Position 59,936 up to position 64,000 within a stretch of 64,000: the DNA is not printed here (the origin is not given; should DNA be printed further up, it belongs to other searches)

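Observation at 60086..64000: Giant DUF4011/Upf1-like SF1 helicase running off the window end; candidate defense gene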

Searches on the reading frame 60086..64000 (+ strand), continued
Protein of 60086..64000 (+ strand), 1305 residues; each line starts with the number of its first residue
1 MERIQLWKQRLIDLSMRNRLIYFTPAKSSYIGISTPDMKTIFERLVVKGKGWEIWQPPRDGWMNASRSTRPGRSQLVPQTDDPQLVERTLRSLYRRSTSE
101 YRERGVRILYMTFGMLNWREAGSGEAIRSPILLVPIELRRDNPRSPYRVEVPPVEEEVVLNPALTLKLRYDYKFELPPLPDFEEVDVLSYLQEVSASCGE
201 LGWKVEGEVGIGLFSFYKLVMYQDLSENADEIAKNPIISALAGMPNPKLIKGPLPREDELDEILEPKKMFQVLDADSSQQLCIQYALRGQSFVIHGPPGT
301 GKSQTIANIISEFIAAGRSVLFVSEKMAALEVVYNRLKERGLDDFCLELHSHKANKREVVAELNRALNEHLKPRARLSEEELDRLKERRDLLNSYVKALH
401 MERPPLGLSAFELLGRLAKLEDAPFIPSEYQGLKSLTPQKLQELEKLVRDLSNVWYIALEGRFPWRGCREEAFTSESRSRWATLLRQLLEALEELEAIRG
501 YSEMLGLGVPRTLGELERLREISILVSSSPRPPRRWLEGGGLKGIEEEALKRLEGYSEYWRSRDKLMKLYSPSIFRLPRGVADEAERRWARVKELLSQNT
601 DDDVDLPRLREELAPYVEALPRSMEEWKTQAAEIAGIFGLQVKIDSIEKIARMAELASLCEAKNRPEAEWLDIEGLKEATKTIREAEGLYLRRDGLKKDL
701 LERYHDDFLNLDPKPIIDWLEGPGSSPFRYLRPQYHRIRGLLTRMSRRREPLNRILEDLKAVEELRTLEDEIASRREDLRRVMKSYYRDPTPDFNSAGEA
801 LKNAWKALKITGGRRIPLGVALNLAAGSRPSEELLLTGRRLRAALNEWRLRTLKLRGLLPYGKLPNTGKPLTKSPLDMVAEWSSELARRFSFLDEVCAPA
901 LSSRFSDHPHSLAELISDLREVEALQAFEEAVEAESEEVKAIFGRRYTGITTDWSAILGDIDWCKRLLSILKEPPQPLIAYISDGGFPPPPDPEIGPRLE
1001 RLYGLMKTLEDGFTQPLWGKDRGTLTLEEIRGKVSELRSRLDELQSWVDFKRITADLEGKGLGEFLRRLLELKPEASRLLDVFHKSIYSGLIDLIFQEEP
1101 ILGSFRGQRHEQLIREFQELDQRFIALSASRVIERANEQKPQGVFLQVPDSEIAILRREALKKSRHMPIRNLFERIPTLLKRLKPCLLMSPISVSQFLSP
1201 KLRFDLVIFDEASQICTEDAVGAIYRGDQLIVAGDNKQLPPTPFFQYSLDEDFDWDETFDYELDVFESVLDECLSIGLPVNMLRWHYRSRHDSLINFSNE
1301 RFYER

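Call 14: search_protein_families(library=ncbifam, proteins=[P0001, P0002, P0009, P0015], max_evalue=1e-10)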
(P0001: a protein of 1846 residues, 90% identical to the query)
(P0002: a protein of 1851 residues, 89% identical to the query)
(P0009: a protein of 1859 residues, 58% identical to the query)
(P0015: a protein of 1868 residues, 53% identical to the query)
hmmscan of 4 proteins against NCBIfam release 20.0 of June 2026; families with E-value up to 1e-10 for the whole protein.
P0001 (1846 aa): 4 families
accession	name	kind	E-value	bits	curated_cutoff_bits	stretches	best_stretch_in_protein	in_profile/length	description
NF058533.1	antiphage_ProA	equivalog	0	1331.5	1500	2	915-1813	991-1903/1903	anti-phage protein ProA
NF042953.1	Hhe_antiphage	equivalog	5e-246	819.9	2000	2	1027-1613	1093-1676/1797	DUF4011 domain-containing anti-phage protein Hhe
TIGR00376.1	TIGR00376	hypoth_equivalog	6.3e-29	100.9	348.9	0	1152-1317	305-454/639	IGHMBP2 family helicase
NF040671.1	PLuB_AAA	exception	4.7e-24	83.9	999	1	1210-1473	960-1231/1256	PLuB system helicase-like protein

P0002 (1851 aa): 4 families
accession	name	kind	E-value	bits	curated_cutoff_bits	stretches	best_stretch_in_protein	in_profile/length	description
NF058533.1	antiphage_ProA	equivalog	0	1329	1500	2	921-1818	994-1903/1903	anti-phage protein ProA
NF042953.1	Hhe_antiphage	equivalog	3.5e-243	810.4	2000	2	1030-1616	1093-1676/1797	DUF4011 domain-containing anti-phage protein Hhe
TIGR00376.1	TIGR00376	hypoth_equivalog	5.7e-29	101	348.9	1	1185-1320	335-454/639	IGHMBP2 family helicase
NF040671.1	PLuB_AAA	exception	1.6e-22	78.8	999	1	1213-1476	960-1231/1256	PLuB system helicase-like protein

P0009 (1859 aa): 4 families
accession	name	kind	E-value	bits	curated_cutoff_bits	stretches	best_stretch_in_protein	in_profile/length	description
NF058533.1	antiphage_ProA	equivalog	0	1346.1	1500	3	916-1824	983-1903/1903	anti-phage protein ProA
NF042953.1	Hhe_antiphage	equivalog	7.4e-247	822.6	2000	1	102-1629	127-1682/1797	DUF4011 domain-containing anti-phage protein Hhe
TIGR00376.1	TIGR00376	hypoth_equivalog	5.9e-30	104.3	348.9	1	1219-1328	362-455/639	IGHMBP2 family helicase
NF040671.1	PLuB_AAA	exception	8.9e-24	83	999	1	1219-1483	959-1231/1256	PLuB system helicase-like protein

P0015 (1868 aa): 4 families
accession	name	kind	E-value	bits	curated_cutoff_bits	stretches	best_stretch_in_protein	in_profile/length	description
NF058533.1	antiphage_ProA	equivalog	0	1348.4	1500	3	924-1829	985-1903/1903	anti-phage protein ProA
NF042953.1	Hhe_antiphage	equivalog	1.6e-251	838.1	2000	1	106-1643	125-1691/1797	DUF4011 domain-containing anti-phage protein Hhe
TIGR00376.1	TIGR00376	hypoth_equivalog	7.2e-31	107.3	348.9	1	1152-1333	289-455/639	IGHMBP2 family helicase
NF040671.1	PLuB_AAA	exception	3.1e-23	81.2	999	1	1227-1488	961-1231/1256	PLuB system helicase-like protein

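Call 15: search_protein_families(library=pfam, proteins=[P0001, P0015], max_evalue=0.001)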
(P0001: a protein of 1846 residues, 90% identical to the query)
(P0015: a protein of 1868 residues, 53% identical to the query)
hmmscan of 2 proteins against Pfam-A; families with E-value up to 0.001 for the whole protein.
P0001 (1846 aa): 9 families
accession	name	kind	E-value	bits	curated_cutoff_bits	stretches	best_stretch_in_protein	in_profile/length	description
PF18741.7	MTES_1575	-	4.5e-28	97.6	38.2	1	1521-1617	2-96/96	REase_MTES_1575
PF13195.11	DUF4011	-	1.4e-25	90.6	22.2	1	19-177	1-158/158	Protein of unknown function (DUF4011)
PF13087.12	AAA_12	-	6.7e-19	68.7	27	1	1277-1473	4-193/195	AAA domain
PF13086.12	AAA_11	-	7.9e-17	62.3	27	2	285-354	3-75/257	AAA domain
PF13245.12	AAA_19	-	1.4e-08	35.4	25.1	0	288-339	1-54/134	AAA domain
PF09848.15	SLFN-g3_helicase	-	2.9e-07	30.6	24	0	300-362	3-56/354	Schlafen group 3, DNA/RNA helicase domain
PF13604.12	AAA_30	-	7.6e-07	29.5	27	0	286-343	4-63/191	AAA domain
PF01443.25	Viral_helicase1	-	7.8e-05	23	21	0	302-328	2-27/228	Viral superfamily 1 RNA helicase core domain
PF04851.21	ResIII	-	0.00076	19.9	22.5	0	297-365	22-95/164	Type III restriction enzyme, res subunit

P0015 (1868 aa): 7 families
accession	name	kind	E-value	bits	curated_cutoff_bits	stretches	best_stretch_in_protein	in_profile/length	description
PF18741.7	MTES_1575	-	3.2e-29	101.3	38.2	1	1536-1632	2-96/96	REase_MTES_1575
PF13195.11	DUF4011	-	1.8e-26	93.5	22.2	1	26-190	1-158/158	Protein of unknown function (DUF4011)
PF13087.12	AAA_12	-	9.1e-17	61.7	27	1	1292-1488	4-193/195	AAA domain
PF13086.12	AAA_11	-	1.6e-15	58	27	2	298-375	3-93/257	AAA domain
PF11784.13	DUF3320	-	8e-06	26.2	25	1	1697-1739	3-45/50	Protein of unknown function (DUF3320)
PF13245.12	AAA_19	-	1.5e-05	25.6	25.1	0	301-351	1-53/134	AAA domain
PF13604.12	AAA_30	-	2.8e-05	24.4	27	0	299-361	4-70/191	AAA domain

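Call 16: search_protein_families(library=padloc, proteins=[P0001, P0015], max_evalue=1e-10)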
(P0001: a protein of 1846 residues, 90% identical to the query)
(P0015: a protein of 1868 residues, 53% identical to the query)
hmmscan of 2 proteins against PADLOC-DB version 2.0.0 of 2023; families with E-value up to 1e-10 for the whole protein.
P0001 (1846 aa): 5 families
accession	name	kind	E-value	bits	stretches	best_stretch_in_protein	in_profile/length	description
PDLC05009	PDC-S37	-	0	1391.9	3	914-1841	634-1543/1550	-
PDLC02194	Hhe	-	6.6e-161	535.5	2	1053-1606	1217-1769/1911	-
PDLC03920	MkoA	-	2.8e-30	103.4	1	1212-1495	791-1096/1112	-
PDLC03924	MkoC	-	6e-25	85.5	1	1291-1503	772-970/1136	-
PDLC03921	MkoA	-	1.1e-11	41.1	0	1212-1251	1296-1335/1607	-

P0015 (1868 aa): 4 families
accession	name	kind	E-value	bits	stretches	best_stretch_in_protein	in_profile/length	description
PDLC05009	PDC-S37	-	0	1425.8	3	928-1856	634-1542/1550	-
PDLC02194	Hhe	-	8.8e-163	541.7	2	1068-1622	1217-1770/1911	-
PDLC03920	MkoA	-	6.2e-27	92.3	1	1227-1491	790-1078/1112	-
PDLC03924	MkoC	-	1.1e-21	74.7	1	1306-1500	772-955/1136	-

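Call 17: find_encoding_contigs(protein=P0002, flank=10000, max_places=3)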
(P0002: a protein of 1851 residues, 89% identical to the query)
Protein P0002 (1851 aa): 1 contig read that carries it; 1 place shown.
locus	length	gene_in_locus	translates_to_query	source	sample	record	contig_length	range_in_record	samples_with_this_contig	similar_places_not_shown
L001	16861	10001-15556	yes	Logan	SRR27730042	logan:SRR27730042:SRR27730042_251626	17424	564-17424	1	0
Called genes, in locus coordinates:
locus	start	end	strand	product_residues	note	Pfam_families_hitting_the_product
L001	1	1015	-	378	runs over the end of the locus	PF01571:GCV_T, PF08669:GCV_T_C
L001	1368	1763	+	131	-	-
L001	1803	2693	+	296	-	PF03446:NAD_binding_2, PF03807:F420_oxidored (weak), PF14833:NAD_binding_11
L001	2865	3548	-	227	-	PF06026:Rib_5-P_isom_A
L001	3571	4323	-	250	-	-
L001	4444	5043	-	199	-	-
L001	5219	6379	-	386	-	PF02515:CoA_transf_3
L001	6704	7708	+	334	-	PF00586:AIRS, PF02769:AIRS_C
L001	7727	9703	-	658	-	PF03030:H_PPase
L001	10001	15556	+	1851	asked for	PF13195:DUF4011, PF13086:AAA_11 (weak), PF09848:SLFN-g3_helicase (faint), PF13245:AAA_19 (faint), PF13086:AAA_11 (weak), PF13087:AAA_12, PF18741:MTES_1575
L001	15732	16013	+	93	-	-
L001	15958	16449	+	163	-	PF01850:PIN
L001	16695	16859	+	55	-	?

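Call 18: find_encoding_contigs(protein=P0004, flank=10000, max_places=3)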
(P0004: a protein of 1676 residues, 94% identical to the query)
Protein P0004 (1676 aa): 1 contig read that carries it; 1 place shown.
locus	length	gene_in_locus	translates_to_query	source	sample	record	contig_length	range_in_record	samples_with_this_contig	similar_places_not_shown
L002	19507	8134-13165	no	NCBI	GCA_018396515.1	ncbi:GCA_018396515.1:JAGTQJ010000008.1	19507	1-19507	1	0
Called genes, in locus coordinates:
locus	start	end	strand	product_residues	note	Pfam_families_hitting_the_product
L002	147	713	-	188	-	-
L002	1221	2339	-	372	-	PF13593:SBF_like, PF01758:SBF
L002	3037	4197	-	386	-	PF02515:CoA_transf_3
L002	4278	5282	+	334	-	PF00586:AIRS, PF02769:AIRS_C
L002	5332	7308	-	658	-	PF03030:H_PPase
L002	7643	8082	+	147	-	PF13195:DUF4011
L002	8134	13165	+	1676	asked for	PF09848:SLFN-g3_helicase (faint), PF13086:AAA_11 (weak), PF13245:AAA_19 (faint), PF13604:AAA_30 (faint), PF13086:AAA_11 (weak), PF13087:AAA_12, PF18741:MTES_1575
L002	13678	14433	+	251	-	PF19420:DDAH_eukar, PF02274:ADI (weak)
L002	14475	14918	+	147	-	PF01909:NTP_transf_2, PF18765:Polbeta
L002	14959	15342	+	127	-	PF01934:HepT-like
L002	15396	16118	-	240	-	PF02732:ERCC4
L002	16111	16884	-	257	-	PF03205:MobB, PF04060:FeS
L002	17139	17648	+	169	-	PF03479:PCC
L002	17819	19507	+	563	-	PF04068:Fer4_RLI, PF00037:Fer4 (weak), PF02463:SMC_N (faint), PF00005:ABC_tran, PF13304:AAA_21 (faint), PF00005:ABC_tran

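Call 20: find_encoding_contigs(protein=P0009, flank=10000, max_places=2)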
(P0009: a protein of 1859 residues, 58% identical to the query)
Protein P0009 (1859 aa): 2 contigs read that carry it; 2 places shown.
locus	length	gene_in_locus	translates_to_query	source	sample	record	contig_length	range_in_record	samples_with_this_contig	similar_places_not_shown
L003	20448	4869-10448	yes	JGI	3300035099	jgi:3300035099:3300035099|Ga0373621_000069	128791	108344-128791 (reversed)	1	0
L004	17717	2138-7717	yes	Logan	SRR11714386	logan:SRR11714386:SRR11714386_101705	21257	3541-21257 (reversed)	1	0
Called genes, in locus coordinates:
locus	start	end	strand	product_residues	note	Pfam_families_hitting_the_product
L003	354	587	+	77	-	-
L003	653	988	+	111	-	PF01850:PIN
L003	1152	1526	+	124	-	PF18765:Polbeta, PF01909:NTP_transf_2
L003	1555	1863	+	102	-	PF05168:HEPN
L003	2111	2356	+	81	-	PF26688:RHH_12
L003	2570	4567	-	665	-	PF03030:H_PPase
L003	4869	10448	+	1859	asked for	PF13195:DUF4011, PF13086:AAA_11, PF13245:AAA_19 (faint), PF13087:AAA_12, PF18741:MTES_1575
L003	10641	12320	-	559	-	-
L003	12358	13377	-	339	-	PF00092:VWA, PF13519:VWA_2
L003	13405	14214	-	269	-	-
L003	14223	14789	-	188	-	-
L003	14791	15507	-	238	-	-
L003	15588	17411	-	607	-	PF00482:T2SSF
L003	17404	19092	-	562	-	PF00437:T2SSE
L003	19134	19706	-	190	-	PF07790:Pilin_N (faint)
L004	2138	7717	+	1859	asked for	PF13195:DUF4011, PF13086:AAA_11, PF13245:AAA_19 (faint), PF13087:AAA_12, PF18741:MTES_1575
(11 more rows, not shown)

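Call 21: find_encoding_contigs(protein=P0020, flank=10000, max_places=2)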
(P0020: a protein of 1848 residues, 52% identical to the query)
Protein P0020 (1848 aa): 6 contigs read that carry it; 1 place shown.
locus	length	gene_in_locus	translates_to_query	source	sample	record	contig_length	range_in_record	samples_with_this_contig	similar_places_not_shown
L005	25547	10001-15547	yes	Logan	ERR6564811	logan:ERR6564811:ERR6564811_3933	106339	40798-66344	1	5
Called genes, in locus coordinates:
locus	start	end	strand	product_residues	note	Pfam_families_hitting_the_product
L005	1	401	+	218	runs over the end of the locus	PF09335:VTT_dom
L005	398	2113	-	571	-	PF14716:HHH_8, PF14520:HHH_5, PF14791:DNA_pol_B_thumb, PF02811:PHP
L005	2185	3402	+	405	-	PF01546:Peptidase_M20, PF07687:M20_dimer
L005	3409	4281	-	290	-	PF00892:EamA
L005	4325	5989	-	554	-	PF18262:PhetRS_B1 (faint), PF03483:B3_4 (weak), PF03484:B5, PF17759:tRNA_synthFbeta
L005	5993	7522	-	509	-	PF01409:tRNA-synt_2d, PF00152:tRNA-synt_2 (faint)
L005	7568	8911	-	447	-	PF04894:Nre_N, PF04895:Nre_C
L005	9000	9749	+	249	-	PF02129:Peptidase_S15 (faint), PF12146:Hydrolase_4 (weak), PF12740:PETase (faint), PF00326:Peptidase_S9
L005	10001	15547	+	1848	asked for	PF13195:DUF4011, PF13086:AAA_11 (weak), PF13245:AAA_19 (faint), PF13087:AAA_12, PF18741:MTES_1575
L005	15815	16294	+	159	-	PF12838:Fer4_7 (faint), PF13237:Fer4_10 (weak), PF13183:Fer4_8, PF13187:Fer4_9 (weak), PF13484:Fer4_16 (weak), PF13534:Fer4_17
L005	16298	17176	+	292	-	PF02754:CCG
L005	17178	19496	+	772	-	PF00890:FAD_binding_2 (weak), PF01134:GIDA (weak), PF12831:FAD_oxidored, PF13450:NAD_binding_8, PF12838:Fer4_7, PF13187:Fer4_9, PF12838:Fer4_7, PF02662:FlpD, +13 more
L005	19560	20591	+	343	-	PF01113:DapB_N (weak), PF19328:DAP_DH_C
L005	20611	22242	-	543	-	PF07969:Amidohydro_3, PF01979:Amidohydro_1 (faint)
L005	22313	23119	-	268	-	PF02558:ApbA (faint), PF03807:F420_oxidored, PF14748:P5CR_dimer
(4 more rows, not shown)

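Call 22: find_encoding_contigs(protein=P0069, flank=10000, max_places=2)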
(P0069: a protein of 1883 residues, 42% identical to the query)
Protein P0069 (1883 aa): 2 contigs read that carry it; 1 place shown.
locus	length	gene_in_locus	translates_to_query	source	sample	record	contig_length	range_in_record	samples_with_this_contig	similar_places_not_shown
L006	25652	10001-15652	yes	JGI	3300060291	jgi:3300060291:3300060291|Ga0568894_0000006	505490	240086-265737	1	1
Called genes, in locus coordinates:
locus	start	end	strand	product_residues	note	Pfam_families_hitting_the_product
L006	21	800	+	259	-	PF01026:TatD_DNase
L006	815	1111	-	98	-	-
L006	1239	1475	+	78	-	PF00833:Ribosomal_S17e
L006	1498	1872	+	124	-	-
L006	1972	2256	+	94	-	PF09138:Urm1, PF02597:ThiS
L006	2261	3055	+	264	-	PF01887:SAM_HAT_N, PF20257:SAM_HAT_C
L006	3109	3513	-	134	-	PF00203:Ribosomal_S19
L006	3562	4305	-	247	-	PF00181:Ribosomal_L2_N, PF03947:Ribosomal_L2_C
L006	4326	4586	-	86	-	PF00276:Ribosomal_L23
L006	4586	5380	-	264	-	PF00573:Ribosomal_L4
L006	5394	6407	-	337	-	PF00297:Ribosomal_L3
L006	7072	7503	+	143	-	PF00258:Flavodoxin_1 (weak), PF12641:Flavodoxin_3, PF12724:Flavodoxin_5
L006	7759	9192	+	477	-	PF07992:Pyr_redox_2, PF13434:Lys_Orn_oxgnase (faint), PF13738:Pyr_redox_3, PF00070:Pyr_redox, PF02852:Pyr_redox_dim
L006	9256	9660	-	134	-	PF10539:Dev_Cell_Death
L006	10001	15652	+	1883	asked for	PF13195:DUF4011, PF13086:AAA_11 (weak), PF13245:AAA_19 (faint), PF13087:AAA_12, PF18741:MTES_1575, PF11784:DUF3320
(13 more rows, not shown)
